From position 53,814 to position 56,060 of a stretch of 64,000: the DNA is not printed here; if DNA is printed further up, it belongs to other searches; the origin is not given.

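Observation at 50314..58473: Operon coupling a cytoplasmic Mo/W-bisPGD oxidoreductase and FeS subunit to an AOR and two family-III CoA-transferases; three AOR paralogs of about 650 aa in the window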

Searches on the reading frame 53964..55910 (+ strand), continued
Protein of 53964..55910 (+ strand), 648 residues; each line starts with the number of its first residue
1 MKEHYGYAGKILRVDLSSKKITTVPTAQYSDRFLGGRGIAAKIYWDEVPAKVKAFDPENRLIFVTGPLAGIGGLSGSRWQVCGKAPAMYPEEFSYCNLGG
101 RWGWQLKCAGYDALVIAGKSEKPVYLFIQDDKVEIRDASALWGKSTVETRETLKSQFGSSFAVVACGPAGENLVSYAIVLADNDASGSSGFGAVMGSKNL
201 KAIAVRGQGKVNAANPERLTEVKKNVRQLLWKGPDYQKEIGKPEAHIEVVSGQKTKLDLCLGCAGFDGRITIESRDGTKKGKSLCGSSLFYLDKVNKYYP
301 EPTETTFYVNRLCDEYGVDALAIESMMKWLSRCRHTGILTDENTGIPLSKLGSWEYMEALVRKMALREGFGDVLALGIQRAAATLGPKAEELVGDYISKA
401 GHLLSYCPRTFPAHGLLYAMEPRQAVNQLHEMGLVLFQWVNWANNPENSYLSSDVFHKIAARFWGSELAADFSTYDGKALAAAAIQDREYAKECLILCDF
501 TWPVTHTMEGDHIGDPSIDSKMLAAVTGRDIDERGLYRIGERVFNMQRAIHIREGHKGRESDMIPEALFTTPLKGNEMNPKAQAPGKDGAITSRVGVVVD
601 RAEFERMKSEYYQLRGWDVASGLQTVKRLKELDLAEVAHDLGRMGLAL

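Call 29: search_solved_structures(query=A1, max_evalue=0.00001, show_alignments=5)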
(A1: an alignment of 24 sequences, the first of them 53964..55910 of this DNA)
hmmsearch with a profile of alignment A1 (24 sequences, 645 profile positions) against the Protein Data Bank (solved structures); distinct sequences matched with E-value up to 0.00001: 9.
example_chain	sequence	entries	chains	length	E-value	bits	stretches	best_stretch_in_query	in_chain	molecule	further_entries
1aor_A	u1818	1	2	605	1.5e-86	294.3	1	5-423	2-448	ALDEHYDE FERREDOXIN OXIDOREDUCTASE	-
9mqx_D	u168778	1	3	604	3.1e-85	290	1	5-420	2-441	Aldehyde:ferredoxin oxidoreductase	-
1b25_A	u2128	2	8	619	1.7e-82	280.9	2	5-415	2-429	PROTEIN (FORMALDEHYDE FERREDOXIN OXIDOREDUCTASE) | FORMALDEHYDE FERREDOXIN OXIDOREDUCTASE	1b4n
4z3w_A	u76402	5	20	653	5.8e-79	269.2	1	6-425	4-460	Benzoyl-CoA reductase, putative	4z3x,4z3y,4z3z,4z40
9g7j_A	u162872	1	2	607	1.4e-78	268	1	5-421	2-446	Aldehyde ferredoxin oxidoreductase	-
8c0z_A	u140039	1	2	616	8.5e-70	238.9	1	6-422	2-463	Aldehyde:ferredoxin oxidoreductase,tungsten-containing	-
9q1t_A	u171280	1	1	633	9.7e-62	212.3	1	1-422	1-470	Tungsten-dependent aldehyde oxidoreductase WOR83 from Haloferax volcanii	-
6x1o_A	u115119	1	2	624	4.2e-55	190.4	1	5-393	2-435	Formaldehyde:ferredoxin oxidoreductase wor5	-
6x6u_A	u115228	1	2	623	4.2e-55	190.4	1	5-393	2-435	Formaldehyde:ferredoxin oxidoreductase wor5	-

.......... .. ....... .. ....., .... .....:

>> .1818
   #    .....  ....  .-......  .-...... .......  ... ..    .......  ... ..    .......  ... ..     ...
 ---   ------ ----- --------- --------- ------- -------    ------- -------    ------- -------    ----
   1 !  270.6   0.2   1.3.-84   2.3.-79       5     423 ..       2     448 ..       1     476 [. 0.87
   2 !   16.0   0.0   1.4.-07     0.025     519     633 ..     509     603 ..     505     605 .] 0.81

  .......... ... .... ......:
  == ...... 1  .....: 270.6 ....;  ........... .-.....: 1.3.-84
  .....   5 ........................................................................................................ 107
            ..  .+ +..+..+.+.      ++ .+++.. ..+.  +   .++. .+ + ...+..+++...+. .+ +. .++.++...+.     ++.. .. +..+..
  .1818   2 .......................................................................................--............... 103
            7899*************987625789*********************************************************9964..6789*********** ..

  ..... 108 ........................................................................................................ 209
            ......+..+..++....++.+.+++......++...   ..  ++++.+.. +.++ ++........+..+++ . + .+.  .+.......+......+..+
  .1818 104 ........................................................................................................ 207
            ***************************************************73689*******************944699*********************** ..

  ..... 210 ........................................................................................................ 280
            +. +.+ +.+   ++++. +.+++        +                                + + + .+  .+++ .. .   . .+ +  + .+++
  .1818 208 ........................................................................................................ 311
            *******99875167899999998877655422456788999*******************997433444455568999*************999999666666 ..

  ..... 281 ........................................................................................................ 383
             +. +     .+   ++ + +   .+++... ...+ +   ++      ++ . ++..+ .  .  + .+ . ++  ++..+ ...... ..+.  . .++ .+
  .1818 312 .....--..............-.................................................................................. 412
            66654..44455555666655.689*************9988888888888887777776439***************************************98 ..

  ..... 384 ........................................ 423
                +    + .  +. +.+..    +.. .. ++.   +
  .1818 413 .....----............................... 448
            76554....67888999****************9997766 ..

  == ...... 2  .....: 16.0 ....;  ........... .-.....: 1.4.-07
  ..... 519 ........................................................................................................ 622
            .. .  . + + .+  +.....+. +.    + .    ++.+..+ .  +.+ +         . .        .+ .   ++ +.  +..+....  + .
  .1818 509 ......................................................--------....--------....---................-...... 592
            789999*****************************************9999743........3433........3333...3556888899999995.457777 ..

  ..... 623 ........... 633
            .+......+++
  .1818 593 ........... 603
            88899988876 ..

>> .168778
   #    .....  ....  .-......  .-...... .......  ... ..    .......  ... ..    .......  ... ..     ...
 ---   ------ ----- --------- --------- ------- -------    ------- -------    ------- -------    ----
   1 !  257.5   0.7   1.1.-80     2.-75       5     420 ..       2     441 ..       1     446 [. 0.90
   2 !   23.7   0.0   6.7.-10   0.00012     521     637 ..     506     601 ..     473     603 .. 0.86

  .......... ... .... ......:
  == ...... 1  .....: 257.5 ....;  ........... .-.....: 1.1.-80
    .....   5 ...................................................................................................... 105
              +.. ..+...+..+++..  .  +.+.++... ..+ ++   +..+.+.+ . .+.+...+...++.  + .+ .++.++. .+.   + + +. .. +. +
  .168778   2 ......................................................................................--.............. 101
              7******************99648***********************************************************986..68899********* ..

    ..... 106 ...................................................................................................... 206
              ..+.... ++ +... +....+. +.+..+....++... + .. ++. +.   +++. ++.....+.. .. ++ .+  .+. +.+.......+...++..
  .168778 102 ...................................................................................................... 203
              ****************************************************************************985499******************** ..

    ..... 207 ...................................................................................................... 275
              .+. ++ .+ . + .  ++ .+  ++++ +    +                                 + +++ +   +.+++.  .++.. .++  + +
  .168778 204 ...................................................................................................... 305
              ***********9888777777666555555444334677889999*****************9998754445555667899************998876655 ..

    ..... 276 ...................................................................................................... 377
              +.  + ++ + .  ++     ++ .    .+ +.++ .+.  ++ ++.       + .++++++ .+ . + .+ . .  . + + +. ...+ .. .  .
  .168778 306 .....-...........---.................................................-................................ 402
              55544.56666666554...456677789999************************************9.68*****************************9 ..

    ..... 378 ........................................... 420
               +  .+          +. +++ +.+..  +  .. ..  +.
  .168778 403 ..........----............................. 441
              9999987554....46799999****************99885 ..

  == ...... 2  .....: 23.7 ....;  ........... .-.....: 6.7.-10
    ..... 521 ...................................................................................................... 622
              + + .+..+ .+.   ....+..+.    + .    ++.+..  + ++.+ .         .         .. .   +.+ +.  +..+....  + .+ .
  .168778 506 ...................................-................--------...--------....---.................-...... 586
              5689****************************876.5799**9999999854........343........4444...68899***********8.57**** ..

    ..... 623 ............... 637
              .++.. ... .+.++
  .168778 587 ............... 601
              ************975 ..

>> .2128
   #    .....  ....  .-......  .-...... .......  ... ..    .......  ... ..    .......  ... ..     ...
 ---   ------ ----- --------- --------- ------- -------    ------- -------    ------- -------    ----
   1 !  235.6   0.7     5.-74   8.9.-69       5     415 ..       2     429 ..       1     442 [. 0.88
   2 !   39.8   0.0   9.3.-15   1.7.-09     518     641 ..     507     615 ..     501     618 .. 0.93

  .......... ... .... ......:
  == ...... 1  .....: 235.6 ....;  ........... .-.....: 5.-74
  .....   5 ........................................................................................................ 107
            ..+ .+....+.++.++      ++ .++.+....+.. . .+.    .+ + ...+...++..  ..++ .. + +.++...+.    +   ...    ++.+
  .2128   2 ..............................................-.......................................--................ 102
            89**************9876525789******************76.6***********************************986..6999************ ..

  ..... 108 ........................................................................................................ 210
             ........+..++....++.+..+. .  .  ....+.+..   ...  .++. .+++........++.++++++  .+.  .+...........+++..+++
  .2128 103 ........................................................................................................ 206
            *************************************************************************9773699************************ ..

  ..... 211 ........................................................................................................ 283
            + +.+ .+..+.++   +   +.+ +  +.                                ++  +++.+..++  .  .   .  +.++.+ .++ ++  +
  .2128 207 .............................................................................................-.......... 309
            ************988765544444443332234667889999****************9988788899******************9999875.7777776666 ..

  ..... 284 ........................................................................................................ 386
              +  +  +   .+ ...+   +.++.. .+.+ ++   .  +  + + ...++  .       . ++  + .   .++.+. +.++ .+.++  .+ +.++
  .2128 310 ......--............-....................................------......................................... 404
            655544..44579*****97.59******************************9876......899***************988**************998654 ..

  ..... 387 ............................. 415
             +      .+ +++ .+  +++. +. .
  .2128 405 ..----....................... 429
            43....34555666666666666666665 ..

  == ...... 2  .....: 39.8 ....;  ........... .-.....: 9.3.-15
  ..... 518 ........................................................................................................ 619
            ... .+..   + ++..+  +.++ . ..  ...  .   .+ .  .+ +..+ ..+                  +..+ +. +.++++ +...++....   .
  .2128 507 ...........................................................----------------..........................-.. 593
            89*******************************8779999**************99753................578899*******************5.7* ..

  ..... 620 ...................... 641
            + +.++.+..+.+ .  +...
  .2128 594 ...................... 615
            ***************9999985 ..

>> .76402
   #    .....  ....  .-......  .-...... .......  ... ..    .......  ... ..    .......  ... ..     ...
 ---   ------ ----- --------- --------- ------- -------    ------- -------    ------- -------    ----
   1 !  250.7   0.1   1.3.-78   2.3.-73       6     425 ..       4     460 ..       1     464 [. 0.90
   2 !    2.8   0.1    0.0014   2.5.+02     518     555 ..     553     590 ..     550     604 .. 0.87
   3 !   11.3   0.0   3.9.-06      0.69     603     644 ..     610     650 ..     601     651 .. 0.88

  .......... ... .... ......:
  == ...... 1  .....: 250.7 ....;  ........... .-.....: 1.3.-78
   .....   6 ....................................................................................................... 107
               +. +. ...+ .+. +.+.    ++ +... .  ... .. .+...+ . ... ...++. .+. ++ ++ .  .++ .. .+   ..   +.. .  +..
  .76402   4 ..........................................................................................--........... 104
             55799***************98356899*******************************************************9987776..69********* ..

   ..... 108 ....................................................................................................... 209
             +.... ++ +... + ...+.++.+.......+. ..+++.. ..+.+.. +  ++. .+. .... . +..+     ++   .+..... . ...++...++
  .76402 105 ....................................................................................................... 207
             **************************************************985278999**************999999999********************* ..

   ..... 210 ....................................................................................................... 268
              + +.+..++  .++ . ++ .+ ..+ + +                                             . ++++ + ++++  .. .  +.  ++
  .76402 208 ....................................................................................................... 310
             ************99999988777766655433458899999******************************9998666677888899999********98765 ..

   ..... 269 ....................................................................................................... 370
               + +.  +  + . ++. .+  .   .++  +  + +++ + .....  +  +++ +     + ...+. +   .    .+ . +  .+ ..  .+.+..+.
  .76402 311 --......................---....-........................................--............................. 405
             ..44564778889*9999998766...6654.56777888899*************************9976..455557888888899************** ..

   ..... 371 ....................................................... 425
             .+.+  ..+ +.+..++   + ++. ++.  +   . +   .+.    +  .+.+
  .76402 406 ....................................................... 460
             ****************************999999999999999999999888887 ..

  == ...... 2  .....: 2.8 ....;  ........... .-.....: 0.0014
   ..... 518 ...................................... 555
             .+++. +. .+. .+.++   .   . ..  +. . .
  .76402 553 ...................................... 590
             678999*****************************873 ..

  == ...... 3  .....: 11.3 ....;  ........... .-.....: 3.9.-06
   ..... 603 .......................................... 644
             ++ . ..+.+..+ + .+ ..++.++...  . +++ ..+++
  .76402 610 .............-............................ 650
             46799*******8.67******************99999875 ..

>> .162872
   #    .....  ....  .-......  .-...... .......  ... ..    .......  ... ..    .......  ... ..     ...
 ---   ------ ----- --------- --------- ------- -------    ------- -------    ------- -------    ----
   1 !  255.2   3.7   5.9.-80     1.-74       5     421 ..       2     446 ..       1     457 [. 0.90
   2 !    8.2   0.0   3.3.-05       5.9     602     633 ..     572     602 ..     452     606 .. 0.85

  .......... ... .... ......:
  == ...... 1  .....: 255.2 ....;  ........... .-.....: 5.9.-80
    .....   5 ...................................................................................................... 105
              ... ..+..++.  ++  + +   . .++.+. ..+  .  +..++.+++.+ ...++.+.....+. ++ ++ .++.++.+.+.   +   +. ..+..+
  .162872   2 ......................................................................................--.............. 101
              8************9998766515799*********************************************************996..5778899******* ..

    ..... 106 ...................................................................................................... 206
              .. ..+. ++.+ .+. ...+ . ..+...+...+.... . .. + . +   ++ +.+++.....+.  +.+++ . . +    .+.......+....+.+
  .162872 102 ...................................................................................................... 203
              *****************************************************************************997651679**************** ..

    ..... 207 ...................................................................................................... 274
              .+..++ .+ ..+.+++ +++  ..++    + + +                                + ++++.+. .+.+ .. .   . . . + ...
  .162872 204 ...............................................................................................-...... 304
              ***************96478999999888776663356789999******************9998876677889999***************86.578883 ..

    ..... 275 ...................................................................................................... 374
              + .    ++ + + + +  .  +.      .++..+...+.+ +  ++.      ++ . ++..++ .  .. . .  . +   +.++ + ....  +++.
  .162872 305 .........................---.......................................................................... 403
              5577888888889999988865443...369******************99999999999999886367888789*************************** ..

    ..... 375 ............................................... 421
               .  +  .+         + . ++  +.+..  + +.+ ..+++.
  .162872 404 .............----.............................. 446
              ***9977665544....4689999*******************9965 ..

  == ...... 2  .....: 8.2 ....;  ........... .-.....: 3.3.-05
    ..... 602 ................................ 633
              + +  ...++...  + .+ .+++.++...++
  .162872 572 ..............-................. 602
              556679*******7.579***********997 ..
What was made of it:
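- Checked: Insertions in domain 3 (AOR3 residues about 424-518 and 560-600) more than compensate (call 29).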

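Call 42: find_encoding_contigs(protein=P0138, flank=10000, max_places=1)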
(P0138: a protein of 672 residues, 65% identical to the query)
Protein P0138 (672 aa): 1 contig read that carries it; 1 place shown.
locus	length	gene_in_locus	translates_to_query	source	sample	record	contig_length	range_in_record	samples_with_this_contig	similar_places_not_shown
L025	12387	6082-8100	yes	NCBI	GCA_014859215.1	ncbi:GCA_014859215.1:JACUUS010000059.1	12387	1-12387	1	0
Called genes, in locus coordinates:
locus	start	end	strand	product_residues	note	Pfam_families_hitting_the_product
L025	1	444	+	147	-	PF14535:AMP-binding_C_2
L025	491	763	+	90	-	PF02597:ThiS (weak)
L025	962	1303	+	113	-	-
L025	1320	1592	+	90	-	PF02597:ThiS (weak)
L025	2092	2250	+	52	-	-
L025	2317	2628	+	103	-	PF19641:DUF6144 (weak)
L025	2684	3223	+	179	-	PF19641:DUF6144 (weak)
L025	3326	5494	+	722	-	PF04879:Molybdop_Fe4S4 (weak), PF00384:Molybdopterin, PF01568:Molydop_binding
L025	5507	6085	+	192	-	PF12837:Fer4_6 (faint), PF13237:Fer4_10 (faint), PF13187:Fer4_9 (weak), PF13247:Fer4_11, PF12838:Fer4_7 (weak)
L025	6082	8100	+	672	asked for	PF02730:AFOR_N, PF01314:AFOR_C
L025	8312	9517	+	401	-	PF02515:CoA_transf_3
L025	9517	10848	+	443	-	PF02515:CoA_transf_3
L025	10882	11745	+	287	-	PF00106:adh_short, PF08659:KR, PF13561:adh_short_C2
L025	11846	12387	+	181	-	PF01209:Ubie_methyltran, PF13847:Methyltransf_31, PF08241:Methyltransf_11, PF08242:Methyltransf_12 (weak), PF13649:Methyltransf_25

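Call 43: find_encoding_contigs(protein=P0140, flank=10000, max_places=1)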
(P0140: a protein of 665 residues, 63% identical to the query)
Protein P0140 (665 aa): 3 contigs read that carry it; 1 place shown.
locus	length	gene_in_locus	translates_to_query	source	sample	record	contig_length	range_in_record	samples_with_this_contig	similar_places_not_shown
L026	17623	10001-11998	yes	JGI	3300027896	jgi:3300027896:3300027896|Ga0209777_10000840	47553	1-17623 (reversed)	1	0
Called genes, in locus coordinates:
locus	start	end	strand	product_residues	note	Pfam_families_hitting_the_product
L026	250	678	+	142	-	-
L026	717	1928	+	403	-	PF02515:CoA_transf_3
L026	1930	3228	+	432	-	PF02515:CoA_transf_3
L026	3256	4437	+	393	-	PF02515:CoA_transf_3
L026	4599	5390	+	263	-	PF00929:RNase_T, PF13482:RNase_H_2 (faint)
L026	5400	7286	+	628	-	PF13175:AAA_15, PF13476:AAA_23 (weak), PF13304:AAA_21, PF13175:AAA_15, PF11398:DUF2813, PF20469:OLD-like_TOPRIM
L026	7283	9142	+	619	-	PF00580:UvrD-helicase, PF13086:AAA_11 (faint), PF13245:AAA_19, PF13604:AAA_30 (faint), PF01443:Viral_helicase1 (faint), PF13361:UvrD_C, PF13538:UvrD_C_2 (weak)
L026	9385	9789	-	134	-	PF01894:YjbQ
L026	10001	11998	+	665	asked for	PF02730:AFOR_N, PF01314:AFOR_C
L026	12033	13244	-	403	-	PF00266:Aminotran_5, PF01212:Beta_elim_lyase (weak)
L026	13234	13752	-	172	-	PF02082:Rrf2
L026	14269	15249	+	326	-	PF00248:Aldo_ket_red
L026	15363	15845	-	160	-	PF09719:C_GCAxxG_C_C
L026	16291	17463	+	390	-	PF16254:DUF4910 (faint), PF04389:Peptidase_M28, PF05343:Peptidase_M42, PF01546:Peptidase_M20 (weak)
